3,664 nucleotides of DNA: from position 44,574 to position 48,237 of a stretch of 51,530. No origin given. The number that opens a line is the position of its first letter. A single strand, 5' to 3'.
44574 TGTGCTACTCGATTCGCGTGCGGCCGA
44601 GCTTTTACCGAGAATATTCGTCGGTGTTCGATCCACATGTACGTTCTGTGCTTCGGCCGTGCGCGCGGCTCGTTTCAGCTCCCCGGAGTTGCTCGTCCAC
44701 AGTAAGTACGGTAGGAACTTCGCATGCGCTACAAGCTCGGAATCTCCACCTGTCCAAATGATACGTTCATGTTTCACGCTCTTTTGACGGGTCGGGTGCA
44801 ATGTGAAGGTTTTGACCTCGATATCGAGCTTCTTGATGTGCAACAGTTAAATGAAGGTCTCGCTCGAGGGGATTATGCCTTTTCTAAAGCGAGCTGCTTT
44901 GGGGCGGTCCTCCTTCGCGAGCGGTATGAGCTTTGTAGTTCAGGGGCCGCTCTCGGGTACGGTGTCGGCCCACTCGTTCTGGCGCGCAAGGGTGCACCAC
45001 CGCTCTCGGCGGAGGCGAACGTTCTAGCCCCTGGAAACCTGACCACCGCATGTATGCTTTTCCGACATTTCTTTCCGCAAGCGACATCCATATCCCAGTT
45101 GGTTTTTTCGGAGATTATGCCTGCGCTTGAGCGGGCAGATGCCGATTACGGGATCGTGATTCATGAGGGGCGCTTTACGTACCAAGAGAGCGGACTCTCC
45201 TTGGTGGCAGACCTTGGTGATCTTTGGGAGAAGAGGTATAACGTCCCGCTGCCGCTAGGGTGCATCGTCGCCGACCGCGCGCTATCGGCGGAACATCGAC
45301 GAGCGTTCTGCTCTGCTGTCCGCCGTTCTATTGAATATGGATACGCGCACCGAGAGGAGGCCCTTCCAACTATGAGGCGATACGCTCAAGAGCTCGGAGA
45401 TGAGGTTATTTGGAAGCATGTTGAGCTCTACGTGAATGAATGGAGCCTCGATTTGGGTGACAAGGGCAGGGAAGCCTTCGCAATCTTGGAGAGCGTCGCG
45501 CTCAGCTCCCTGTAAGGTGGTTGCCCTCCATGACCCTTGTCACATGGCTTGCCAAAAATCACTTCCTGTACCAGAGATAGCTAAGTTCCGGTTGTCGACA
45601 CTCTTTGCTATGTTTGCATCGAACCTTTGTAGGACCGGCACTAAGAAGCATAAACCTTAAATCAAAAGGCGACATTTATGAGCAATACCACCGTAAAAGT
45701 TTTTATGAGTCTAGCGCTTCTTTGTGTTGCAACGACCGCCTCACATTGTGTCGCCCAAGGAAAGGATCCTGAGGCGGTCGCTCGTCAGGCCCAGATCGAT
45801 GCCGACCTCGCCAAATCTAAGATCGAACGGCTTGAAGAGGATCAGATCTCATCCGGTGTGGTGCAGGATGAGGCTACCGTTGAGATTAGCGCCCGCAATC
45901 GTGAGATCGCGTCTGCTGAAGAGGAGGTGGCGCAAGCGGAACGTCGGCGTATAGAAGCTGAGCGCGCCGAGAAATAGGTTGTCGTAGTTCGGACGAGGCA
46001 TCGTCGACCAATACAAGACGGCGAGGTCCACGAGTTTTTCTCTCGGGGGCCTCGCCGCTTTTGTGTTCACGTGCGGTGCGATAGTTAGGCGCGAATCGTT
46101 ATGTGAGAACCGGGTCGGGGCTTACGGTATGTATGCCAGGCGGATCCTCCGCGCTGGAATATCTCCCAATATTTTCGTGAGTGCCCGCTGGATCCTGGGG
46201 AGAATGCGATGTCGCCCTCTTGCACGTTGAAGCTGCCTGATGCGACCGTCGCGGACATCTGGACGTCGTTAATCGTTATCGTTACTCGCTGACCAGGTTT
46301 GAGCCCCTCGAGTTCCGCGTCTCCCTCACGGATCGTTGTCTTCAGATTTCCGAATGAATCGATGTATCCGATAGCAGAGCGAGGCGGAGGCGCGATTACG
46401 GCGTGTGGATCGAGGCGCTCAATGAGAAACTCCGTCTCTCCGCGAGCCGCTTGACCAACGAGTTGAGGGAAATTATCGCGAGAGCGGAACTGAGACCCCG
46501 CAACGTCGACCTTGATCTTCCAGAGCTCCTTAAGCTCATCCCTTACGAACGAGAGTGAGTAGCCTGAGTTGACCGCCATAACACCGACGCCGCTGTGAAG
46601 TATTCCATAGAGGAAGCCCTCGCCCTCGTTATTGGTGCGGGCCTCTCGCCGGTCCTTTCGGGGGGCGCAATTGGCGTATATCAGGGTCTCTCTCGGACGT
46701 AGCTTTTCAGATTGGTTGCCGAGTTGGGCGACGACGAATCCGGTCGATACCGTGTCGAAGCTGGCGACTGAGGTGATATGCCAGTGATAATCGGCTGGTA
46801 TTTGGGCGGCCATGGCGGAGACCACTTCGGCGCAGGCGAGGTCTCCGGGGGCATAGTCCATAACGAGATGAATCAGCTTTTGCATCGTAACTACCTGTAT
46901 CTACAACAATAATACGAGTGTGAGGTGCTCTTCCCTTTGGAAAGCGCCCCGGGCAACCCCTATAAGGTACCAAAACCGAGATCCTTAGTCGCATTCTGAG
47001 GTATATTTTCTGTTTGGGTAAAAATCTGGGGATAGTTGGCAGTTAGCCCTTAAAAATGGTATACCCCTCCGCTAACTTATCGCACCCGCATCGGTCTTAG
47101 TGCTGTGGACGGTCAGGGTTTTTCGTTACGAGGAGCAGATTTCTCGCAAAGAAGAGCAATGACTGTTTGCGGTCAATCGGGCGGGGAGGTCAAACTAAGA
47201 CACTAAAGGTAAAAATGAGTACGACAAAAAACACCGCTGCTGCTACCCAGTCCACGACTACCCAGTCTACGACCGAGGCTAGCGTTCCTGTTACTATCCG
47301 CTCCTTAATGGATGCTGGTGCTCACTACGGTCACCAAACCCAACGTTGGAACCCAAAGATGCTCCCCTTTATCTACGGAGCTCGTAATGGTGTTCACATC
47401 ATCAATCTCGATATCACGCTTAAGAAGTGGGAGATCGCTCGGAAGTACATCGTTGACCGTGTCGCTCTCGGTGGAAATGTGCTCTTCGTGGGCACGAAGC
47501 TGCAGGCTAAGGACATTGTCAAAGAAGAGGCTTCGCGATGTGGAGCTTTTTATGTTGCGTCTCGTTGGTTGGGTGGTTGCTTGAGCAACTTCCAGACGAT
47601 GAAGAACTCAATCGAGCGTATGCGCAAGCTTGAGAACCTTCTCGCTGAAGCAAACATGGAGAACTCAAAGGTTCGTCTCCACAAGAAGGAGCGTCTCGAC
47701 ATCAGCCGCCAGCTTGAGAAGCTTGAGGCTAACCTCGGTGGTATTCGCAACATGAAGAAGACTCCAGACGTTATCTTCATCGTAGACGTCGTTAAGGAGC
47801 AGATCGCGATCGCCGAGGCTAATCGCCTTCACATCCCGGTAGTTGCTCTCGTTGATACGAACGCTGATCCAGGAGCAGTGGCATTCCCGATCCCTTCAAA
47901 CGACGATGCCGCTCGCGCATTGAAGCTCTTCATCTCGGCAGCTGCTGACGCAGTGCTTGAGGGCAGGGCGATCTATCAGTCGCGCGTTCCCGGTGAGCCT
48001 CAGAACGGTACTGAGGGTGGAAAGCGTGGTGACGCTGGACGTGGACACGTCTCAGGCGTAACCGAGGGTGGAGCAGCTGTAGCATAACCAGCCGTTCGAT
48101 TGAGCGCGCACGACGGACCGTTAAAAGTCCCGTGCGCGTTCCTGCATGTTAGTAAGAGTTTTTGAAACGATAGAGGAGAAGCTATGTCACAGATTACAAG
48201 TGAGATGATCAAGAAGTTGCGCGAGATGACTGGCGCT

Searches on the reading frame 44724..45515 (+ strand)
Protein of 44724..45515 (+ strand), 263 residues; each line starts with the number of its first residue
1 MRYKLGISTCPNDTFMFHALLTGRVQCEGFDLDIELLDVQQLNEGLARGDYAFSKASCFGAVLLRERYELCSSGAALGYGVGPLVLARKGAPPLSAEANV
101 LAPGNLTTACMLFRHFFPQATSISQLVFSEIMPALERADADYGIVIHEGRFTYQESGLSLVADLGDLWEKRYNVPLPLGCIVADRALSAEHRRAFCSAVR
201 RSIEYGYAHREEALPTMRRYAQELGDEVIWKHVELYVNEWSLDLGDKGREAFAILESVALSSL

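Call 5: search_protein_families(library=pfam, proteins=[window:44724-45515:+], max_evalue=0.01)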
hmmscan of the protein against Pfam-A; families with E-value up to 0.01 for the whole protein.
window:44724-45515:+ (263 aa): 1 family
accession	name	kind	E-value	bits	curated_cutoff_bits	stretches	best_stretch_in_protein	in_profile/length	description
PF02621.19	VitK2_biosynth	-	9.7e-61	205.9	26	1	4-256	2-247/252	Menaquinone biosynthesis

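Call 58: search_protein_families(library=ncbifam, proteins=[window:44724-45515:+], max_evalue=0.00001)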
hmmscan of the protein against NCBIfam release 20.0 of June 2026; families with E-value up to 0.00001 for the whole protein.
window:44724-45515:+ (263 aa): 0 families

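Call 59: search_solved_structures(query=window:44724-45515:+, max_evalue=0.01)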
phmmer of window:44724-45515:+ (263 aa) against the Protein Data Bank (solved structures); distinct sequences matched with E-value up to 0.01: 2.
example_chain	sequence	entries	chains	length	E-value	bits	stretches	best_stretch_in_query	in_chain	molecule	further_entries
2czl_A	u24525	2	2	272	1.9e-59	204.8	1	4-255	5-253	hypothetical protein TTHA1568 | Menaquinone biosynthetic enzyme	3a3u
1zbm_A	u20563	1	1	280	1.3e-33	120.1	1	11-247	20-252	hypothetical protein AF1704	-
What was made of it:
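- Checked: MqnD at 44724-45515 has T. thermophilus MqnD TTHA1568 as its best PDB match, E 1.9e-59 (call 59).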

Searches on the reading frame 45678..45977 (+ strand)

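Call 74: search_protein_families(library=pfam, proteins=[window:45678-45977:+], max_evalue=0.1)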
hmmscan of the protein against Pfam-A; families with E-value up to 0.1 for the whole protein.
window:45678-45977:+ (99 aa): 1 family
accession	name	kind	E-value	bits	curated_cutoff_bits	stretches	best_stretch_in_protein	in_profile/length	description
PF20363.3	DUF6658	-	0.039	14.2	27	1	6-81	17-90/178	Family of unknown function (DUF6658)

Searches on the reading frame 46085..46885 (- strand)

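Call 5: search_protein_families(library=pfam, proteins=[window:46085-46885:-], max_evalue=0.01)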
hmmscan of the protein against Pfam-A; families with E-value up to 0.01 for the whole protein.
window:46085-46885:- (266 aa): 1 family
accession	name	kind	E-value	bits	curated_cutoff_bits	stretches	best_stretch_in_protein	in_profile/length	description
PF20257.3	SAM_HAT_C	-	1.5e-05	25.7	25.5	1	172-253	3-75/84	SAM hydroxide adenosyltransferase C-terminal domain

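Call 58: search_protein_families(library=ncbifam, proteins=[window:46085-46885:-], max_evalue=0.00001)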
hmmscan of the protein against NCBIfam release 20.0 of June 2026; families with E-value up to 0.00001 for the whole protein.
window:46085-46885:- (266 aa): 0 families

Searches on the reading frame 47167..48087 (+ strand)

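Call 5: search_protein_families(library=pfam, proteins=[window:47167-48087:+], max_evalue=0.01)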
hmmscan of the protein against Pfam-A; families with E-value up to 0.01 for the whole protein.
window:47167-48087:+ (306 aa): 1 family
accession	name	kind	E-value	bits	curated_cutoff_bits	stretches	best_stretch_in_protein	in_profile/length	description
PF00318.25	Ribosomal_S2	-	8.4e-84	280.6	26.1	1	47-266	1-216/216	Ribosomal protein S2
